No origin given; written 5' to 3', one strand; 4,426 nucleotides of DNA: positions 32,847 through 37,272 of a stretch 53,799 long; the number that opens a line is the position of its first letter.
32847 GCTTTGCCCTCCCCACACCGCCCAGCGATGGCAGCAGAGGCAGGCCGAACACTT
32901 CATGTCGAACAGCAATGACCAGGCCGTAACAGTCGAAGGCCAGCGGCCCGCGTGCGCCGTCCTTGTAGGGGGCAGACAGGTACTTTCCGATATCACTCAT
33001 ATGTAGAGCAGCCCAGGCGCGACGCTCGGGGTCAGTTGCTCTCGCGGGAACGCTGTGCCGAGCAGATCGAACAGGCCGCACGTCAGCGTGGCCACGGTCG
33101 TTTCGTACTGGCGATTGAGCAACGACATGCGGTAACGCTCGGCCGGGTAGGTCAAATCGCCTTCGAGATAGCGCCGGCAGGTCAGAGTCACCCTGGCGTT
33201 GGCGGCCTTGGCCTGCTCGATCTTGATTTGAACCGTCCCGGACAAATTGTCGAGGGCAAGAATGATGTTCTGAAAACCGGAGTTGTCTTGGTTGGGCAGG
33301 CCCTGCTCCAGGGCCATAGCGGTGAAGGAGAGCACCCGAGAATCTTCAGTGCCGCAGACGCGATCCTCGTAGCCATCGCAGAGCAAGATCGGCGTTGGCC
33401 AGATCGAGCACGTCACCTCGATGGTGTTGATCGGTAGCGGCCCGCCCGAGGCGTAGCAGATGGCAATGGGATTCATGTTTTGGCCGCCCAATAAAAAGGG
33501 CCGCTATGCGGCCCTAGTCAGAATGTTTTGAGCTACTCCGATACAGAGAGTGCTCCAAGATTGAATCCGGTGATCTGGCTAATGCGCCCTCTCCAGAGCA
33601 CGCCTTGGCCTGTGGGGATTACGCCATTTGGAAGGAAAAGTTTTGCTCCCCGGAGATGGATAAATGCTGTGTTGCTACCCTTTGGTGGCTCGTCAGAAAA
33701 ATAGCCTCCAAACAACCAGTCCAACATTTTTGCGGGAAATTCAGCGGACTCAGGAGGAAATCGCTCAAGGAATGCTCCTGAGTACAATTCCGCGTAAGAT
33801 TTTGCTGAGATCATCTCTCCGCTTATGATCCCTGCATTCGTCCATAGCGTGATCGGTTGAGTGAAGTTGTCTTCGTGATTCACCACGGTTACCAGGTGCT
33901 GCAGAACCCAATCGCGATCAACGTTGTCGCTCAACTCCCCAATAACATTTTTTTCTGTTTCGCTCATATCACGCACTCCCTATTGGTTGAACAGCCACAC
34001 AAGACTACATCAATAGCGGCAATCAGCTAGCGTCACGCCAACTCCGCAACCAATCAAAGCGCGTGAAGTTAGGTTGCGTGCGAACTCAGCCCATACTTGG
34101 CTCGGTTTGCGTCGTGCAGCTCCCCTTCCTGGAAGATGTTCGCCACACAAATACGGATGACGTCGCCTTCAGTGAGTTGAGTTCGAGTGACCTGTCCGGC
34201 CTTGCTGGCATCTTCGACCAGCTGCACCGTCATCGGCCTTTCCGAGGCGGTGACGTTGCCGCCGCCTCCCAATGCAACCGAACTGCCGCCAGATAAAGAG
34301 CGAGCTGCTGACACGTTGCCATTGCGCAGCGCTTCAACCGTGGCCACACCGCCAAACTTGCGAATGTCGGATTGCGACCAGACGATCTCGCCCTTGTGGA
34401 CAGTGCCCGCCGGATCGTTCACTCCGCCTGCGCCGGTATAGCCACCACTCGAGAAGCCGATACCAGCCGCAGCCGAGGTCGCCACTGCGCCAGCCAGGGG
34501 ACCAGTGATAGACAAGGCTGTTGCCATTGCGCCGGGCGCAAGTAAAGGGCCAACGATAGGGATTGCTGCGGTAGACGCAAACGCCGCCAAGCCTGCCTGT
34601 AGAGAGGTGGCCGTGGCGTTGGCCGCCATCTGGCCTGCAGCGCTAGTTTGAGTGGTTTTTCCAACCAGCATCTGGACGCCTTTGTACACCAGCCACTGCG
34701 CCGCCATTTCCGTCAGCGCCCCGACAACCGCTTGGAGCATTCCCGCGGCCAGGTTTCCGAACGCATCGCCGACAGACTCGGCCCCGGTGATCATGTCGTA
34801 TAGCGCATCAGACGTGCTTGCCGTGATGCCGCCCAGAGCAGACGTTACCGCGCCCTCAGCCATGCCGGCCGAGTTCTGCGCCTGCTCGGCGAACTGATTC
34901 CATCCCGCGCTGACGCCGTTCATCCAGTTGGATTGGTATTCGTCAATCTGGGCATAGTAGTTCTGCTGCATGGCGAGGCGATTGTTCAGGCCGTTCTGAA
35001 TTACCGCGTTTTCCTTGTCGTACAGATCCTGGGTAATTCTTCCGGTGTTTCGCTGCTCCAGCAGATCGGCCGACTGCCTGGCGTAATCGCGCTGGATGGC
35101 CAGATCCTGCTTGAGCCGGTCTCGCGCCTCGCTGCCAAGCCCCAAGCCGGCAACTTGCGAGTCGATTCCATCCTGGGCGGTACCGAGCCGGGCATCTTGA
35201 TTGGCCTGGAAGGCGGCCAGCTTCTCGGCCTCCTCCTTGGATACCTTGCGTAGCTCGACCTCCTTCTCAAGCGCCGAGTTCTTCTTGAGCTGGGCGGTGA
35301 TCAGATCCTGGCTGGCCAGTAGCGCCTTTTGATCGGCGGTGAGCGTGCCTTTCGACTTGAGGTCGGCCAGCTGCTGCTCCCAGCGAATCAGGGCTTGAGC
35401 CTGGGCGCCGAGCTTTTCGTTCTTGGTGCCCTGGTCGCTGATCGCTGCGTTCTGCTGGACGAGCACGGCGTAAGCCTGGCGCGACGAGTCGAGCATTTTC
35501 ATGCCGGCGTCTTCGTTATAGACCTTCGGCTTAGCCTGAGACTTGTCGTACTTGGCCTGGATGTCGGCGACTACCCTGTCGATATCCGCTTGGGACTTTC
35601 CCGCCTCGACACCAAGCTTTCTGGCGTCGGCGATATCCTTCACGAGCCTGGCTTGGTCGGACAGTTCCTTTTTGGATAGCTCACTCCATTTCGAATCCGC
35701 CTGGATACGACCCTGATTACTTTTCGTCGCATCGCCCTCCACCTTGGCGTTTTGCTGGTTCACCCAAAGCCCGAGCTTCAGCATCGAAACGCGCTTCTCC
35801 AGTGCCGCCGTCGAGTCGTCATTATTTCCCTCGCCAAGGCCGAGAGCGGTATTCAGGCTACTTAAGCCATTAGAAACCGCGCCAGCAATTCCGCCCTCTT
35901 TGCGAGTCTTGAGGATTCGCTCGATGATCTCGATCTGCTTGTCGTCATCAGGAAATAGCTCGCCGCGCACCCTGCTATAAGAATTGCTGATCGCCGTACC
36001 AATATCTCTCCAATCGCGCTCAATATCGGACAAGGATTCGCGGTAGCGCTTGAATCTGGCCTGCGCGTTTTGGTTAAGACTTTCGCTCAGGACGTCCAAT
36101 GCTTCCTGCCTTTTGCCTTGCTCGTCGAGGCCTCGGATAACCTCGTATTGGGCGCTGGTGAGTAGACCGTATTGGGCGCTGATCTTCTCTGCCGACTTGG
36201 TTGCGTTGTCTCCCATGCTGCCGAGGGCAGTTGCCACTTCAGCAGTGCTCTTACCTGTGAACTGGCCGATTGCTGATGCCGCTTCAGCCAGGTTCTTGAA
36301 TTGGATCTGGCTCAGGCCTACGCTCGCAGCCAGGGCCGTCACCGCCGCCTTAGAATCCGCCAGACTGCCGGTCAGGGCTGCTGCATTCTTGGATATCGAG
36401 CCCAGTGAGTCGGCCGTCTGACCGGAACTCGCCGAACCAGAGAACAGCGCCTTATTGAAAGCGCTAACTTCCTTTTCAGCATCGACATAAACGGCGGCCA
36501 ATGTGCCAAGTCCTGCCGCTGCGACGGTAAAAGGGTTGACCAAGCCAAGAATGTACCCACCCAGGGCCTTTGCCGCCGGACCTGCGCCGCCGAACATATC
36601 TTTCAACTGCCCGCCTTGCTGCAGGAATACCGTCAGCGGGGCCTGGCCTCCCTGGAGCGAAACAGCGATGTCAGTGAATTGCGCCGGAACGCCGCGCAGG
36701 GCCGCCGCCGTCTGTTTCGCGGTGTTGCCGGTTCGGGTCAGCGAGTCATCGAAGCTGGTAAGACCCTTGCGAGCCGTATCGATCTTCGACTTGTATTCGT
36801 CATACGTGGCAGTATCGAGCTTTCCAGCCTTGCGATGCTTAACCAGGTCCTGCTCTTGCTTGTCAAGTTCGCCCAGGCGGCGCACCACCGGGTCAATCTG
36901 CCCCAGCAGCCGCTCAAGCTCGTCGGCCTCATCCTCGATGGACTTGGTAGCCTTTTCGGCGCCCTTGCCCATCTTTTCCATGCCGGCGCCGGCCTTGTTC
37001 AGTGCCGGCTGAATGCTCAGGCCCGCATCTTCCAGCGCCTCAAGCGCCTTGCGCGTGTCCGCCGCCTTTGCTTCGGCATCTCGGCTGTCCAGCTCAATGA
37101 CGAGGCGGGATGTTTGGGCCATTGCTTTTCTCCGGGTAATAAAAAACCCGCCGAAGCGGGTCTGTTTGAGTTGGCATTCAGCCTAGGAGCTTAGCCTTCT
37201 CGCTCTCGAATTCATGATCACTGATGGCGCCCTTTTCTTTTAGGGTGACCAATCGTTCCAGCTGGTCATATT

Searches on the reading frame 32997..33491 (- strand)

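Call 6: search_protein_families(library=phrogs, max_evalue=0.001, proteins=[window:32997-33491:-])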
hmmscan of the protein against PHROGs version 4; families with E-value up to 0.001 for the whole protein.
window:32997-33491:- (164 aa): 1 family
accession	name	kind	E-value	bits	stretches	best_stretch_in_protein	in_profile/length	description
phrog_396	-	tail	7.4e-38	130.9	1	7-163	4-163/164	minor tail protein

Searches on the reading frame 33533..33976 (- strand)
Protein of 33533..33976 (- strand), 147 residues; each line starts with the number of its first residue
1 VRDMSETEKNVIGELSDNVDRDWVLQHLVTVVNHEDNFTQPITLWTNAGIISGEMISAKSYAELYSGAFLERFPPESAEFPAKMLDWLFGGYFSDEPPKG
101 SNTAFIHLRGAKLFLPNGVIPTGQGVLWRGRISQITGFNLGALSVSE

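Call 6: search_protein_families(library=phrogs, max_evalue=0.001, proteins=[window:33533-33976:-])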
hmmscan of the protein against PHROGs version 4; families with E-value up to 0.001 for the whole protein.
window:33533-33976:- (147 aa): 1 family
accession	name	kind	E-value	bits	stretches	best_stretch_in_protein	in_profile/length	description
phrog_14356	-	unknown function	1.5e-07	32.4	1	21-143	16-136/137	-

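Call 44: search_protein_families(library=pfam, max_evalue=0.01, proteins=[window:33533-33976:-])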
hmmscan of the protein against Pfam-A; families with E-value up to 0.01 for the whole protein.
window:33533-33976:- (147 aa): 0 families

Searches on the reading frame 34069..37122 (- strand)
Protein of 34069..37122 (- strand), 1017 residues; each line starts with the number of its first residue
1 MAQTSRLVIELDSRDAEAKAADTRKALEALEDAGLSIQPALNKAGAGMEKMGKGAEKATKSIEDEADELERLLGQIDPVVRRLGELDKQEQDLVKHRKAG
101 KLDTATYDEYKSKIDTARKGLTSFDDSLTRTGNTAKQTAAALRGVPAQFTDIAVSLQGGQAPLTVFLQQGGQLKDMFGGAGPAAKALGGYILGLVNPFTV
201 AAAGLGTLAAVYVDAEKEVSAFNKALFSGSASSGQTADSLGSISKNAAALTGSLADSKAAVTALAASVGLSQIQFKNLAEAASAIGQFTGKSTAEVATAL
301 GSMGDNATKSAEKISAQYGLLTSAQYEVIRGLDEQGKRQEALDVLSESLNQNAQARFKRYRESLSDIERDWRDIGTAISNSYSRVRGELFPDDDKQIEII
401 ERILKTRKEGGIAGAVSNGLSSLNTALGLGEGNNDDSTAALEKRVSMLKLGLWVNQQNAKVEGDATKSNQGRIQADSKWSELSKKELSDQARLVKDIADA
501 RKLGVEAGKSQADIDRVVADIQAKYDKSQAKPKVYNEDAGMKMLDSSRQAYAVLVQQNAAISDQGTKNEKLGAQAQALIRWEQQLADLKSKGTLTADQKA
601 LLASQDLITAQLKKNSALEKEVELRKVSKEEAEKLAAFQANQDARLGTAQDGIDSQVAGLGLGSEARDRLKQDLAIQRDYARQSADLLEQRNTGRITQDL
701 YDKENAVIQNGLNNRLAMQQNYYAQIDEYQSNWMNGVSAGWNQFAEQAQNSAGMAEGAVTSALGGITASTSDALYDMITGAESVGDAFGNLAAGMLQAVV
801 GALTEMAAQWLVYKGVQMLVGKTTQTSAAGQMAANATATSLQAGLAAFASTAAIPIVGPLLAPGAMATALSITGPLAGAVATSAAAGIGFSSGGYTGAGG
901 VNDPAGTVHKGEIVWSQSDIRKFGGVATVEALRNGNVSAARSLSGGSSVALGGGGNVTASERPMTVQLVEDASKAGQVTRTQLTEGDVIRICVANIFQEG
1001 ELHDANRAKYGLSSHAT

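Call 6: search_protein_families(library=phrogs, max_evalue=0.001, proteins=[window:34069-37122:-])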
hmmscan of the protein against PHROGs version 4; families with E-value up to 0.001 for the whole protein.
window:34069-37122:- (1017 aa): 19 families
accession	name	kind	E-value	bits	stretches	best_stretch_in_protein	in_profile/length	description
phrog_24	-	tail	1.7e-178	597.1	1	16-972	111-1010/1151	tail length tape measure protein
phrog_2854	-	tail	6.4e-75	254.4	1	46-1015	22-853/855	tail length tape measure protein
phrog_3827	-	tail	2e-55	189.6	2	115-308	185-379/393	tail length tape measure protein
phrog_339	-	tail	1.1e-53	183.8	1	197-977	442-1078/1123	tail length tape measure protein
phrog_25966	-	tail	1.5e-50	172.9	1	112-626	32-546/1651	tail length tape measure protein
phrog_4498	-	tail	1.1e-31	111.1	1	131-373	58-299/381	tail length tape measure protein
phrog_6747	-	tail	3.6e-23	83.4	1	570-846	20-284/390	tail length tape measure protein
phrog_1506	-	tail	1e-21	77.8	2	472-939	828-1225/1269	tail length tape measure protein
phrog_1716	-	tail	7.2e-17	62.1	1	411-843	381-798/943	tail length tape measure protein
phrog_8892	-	tail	1e-16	61.8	1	21-216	17-166/752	tail length tape measure protein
phrog_19210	-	unknown function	1.5e-15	58.2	1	830-935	117-214/399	-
phrog_21845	-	tail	6.5e-15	55.9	1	475-934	116-579/764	tail length tape measure protein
phrog_19487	-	tail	2.8e-14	53.4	1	16-210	30-212/1147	tail length tape measure protein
phrog_9745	-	unknown function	1.2e-11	45.5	1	110-181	37-108/120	-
phrog_1538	-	tail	6.2e-10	39.4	1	3-900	3-719/811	tail length tape measure protein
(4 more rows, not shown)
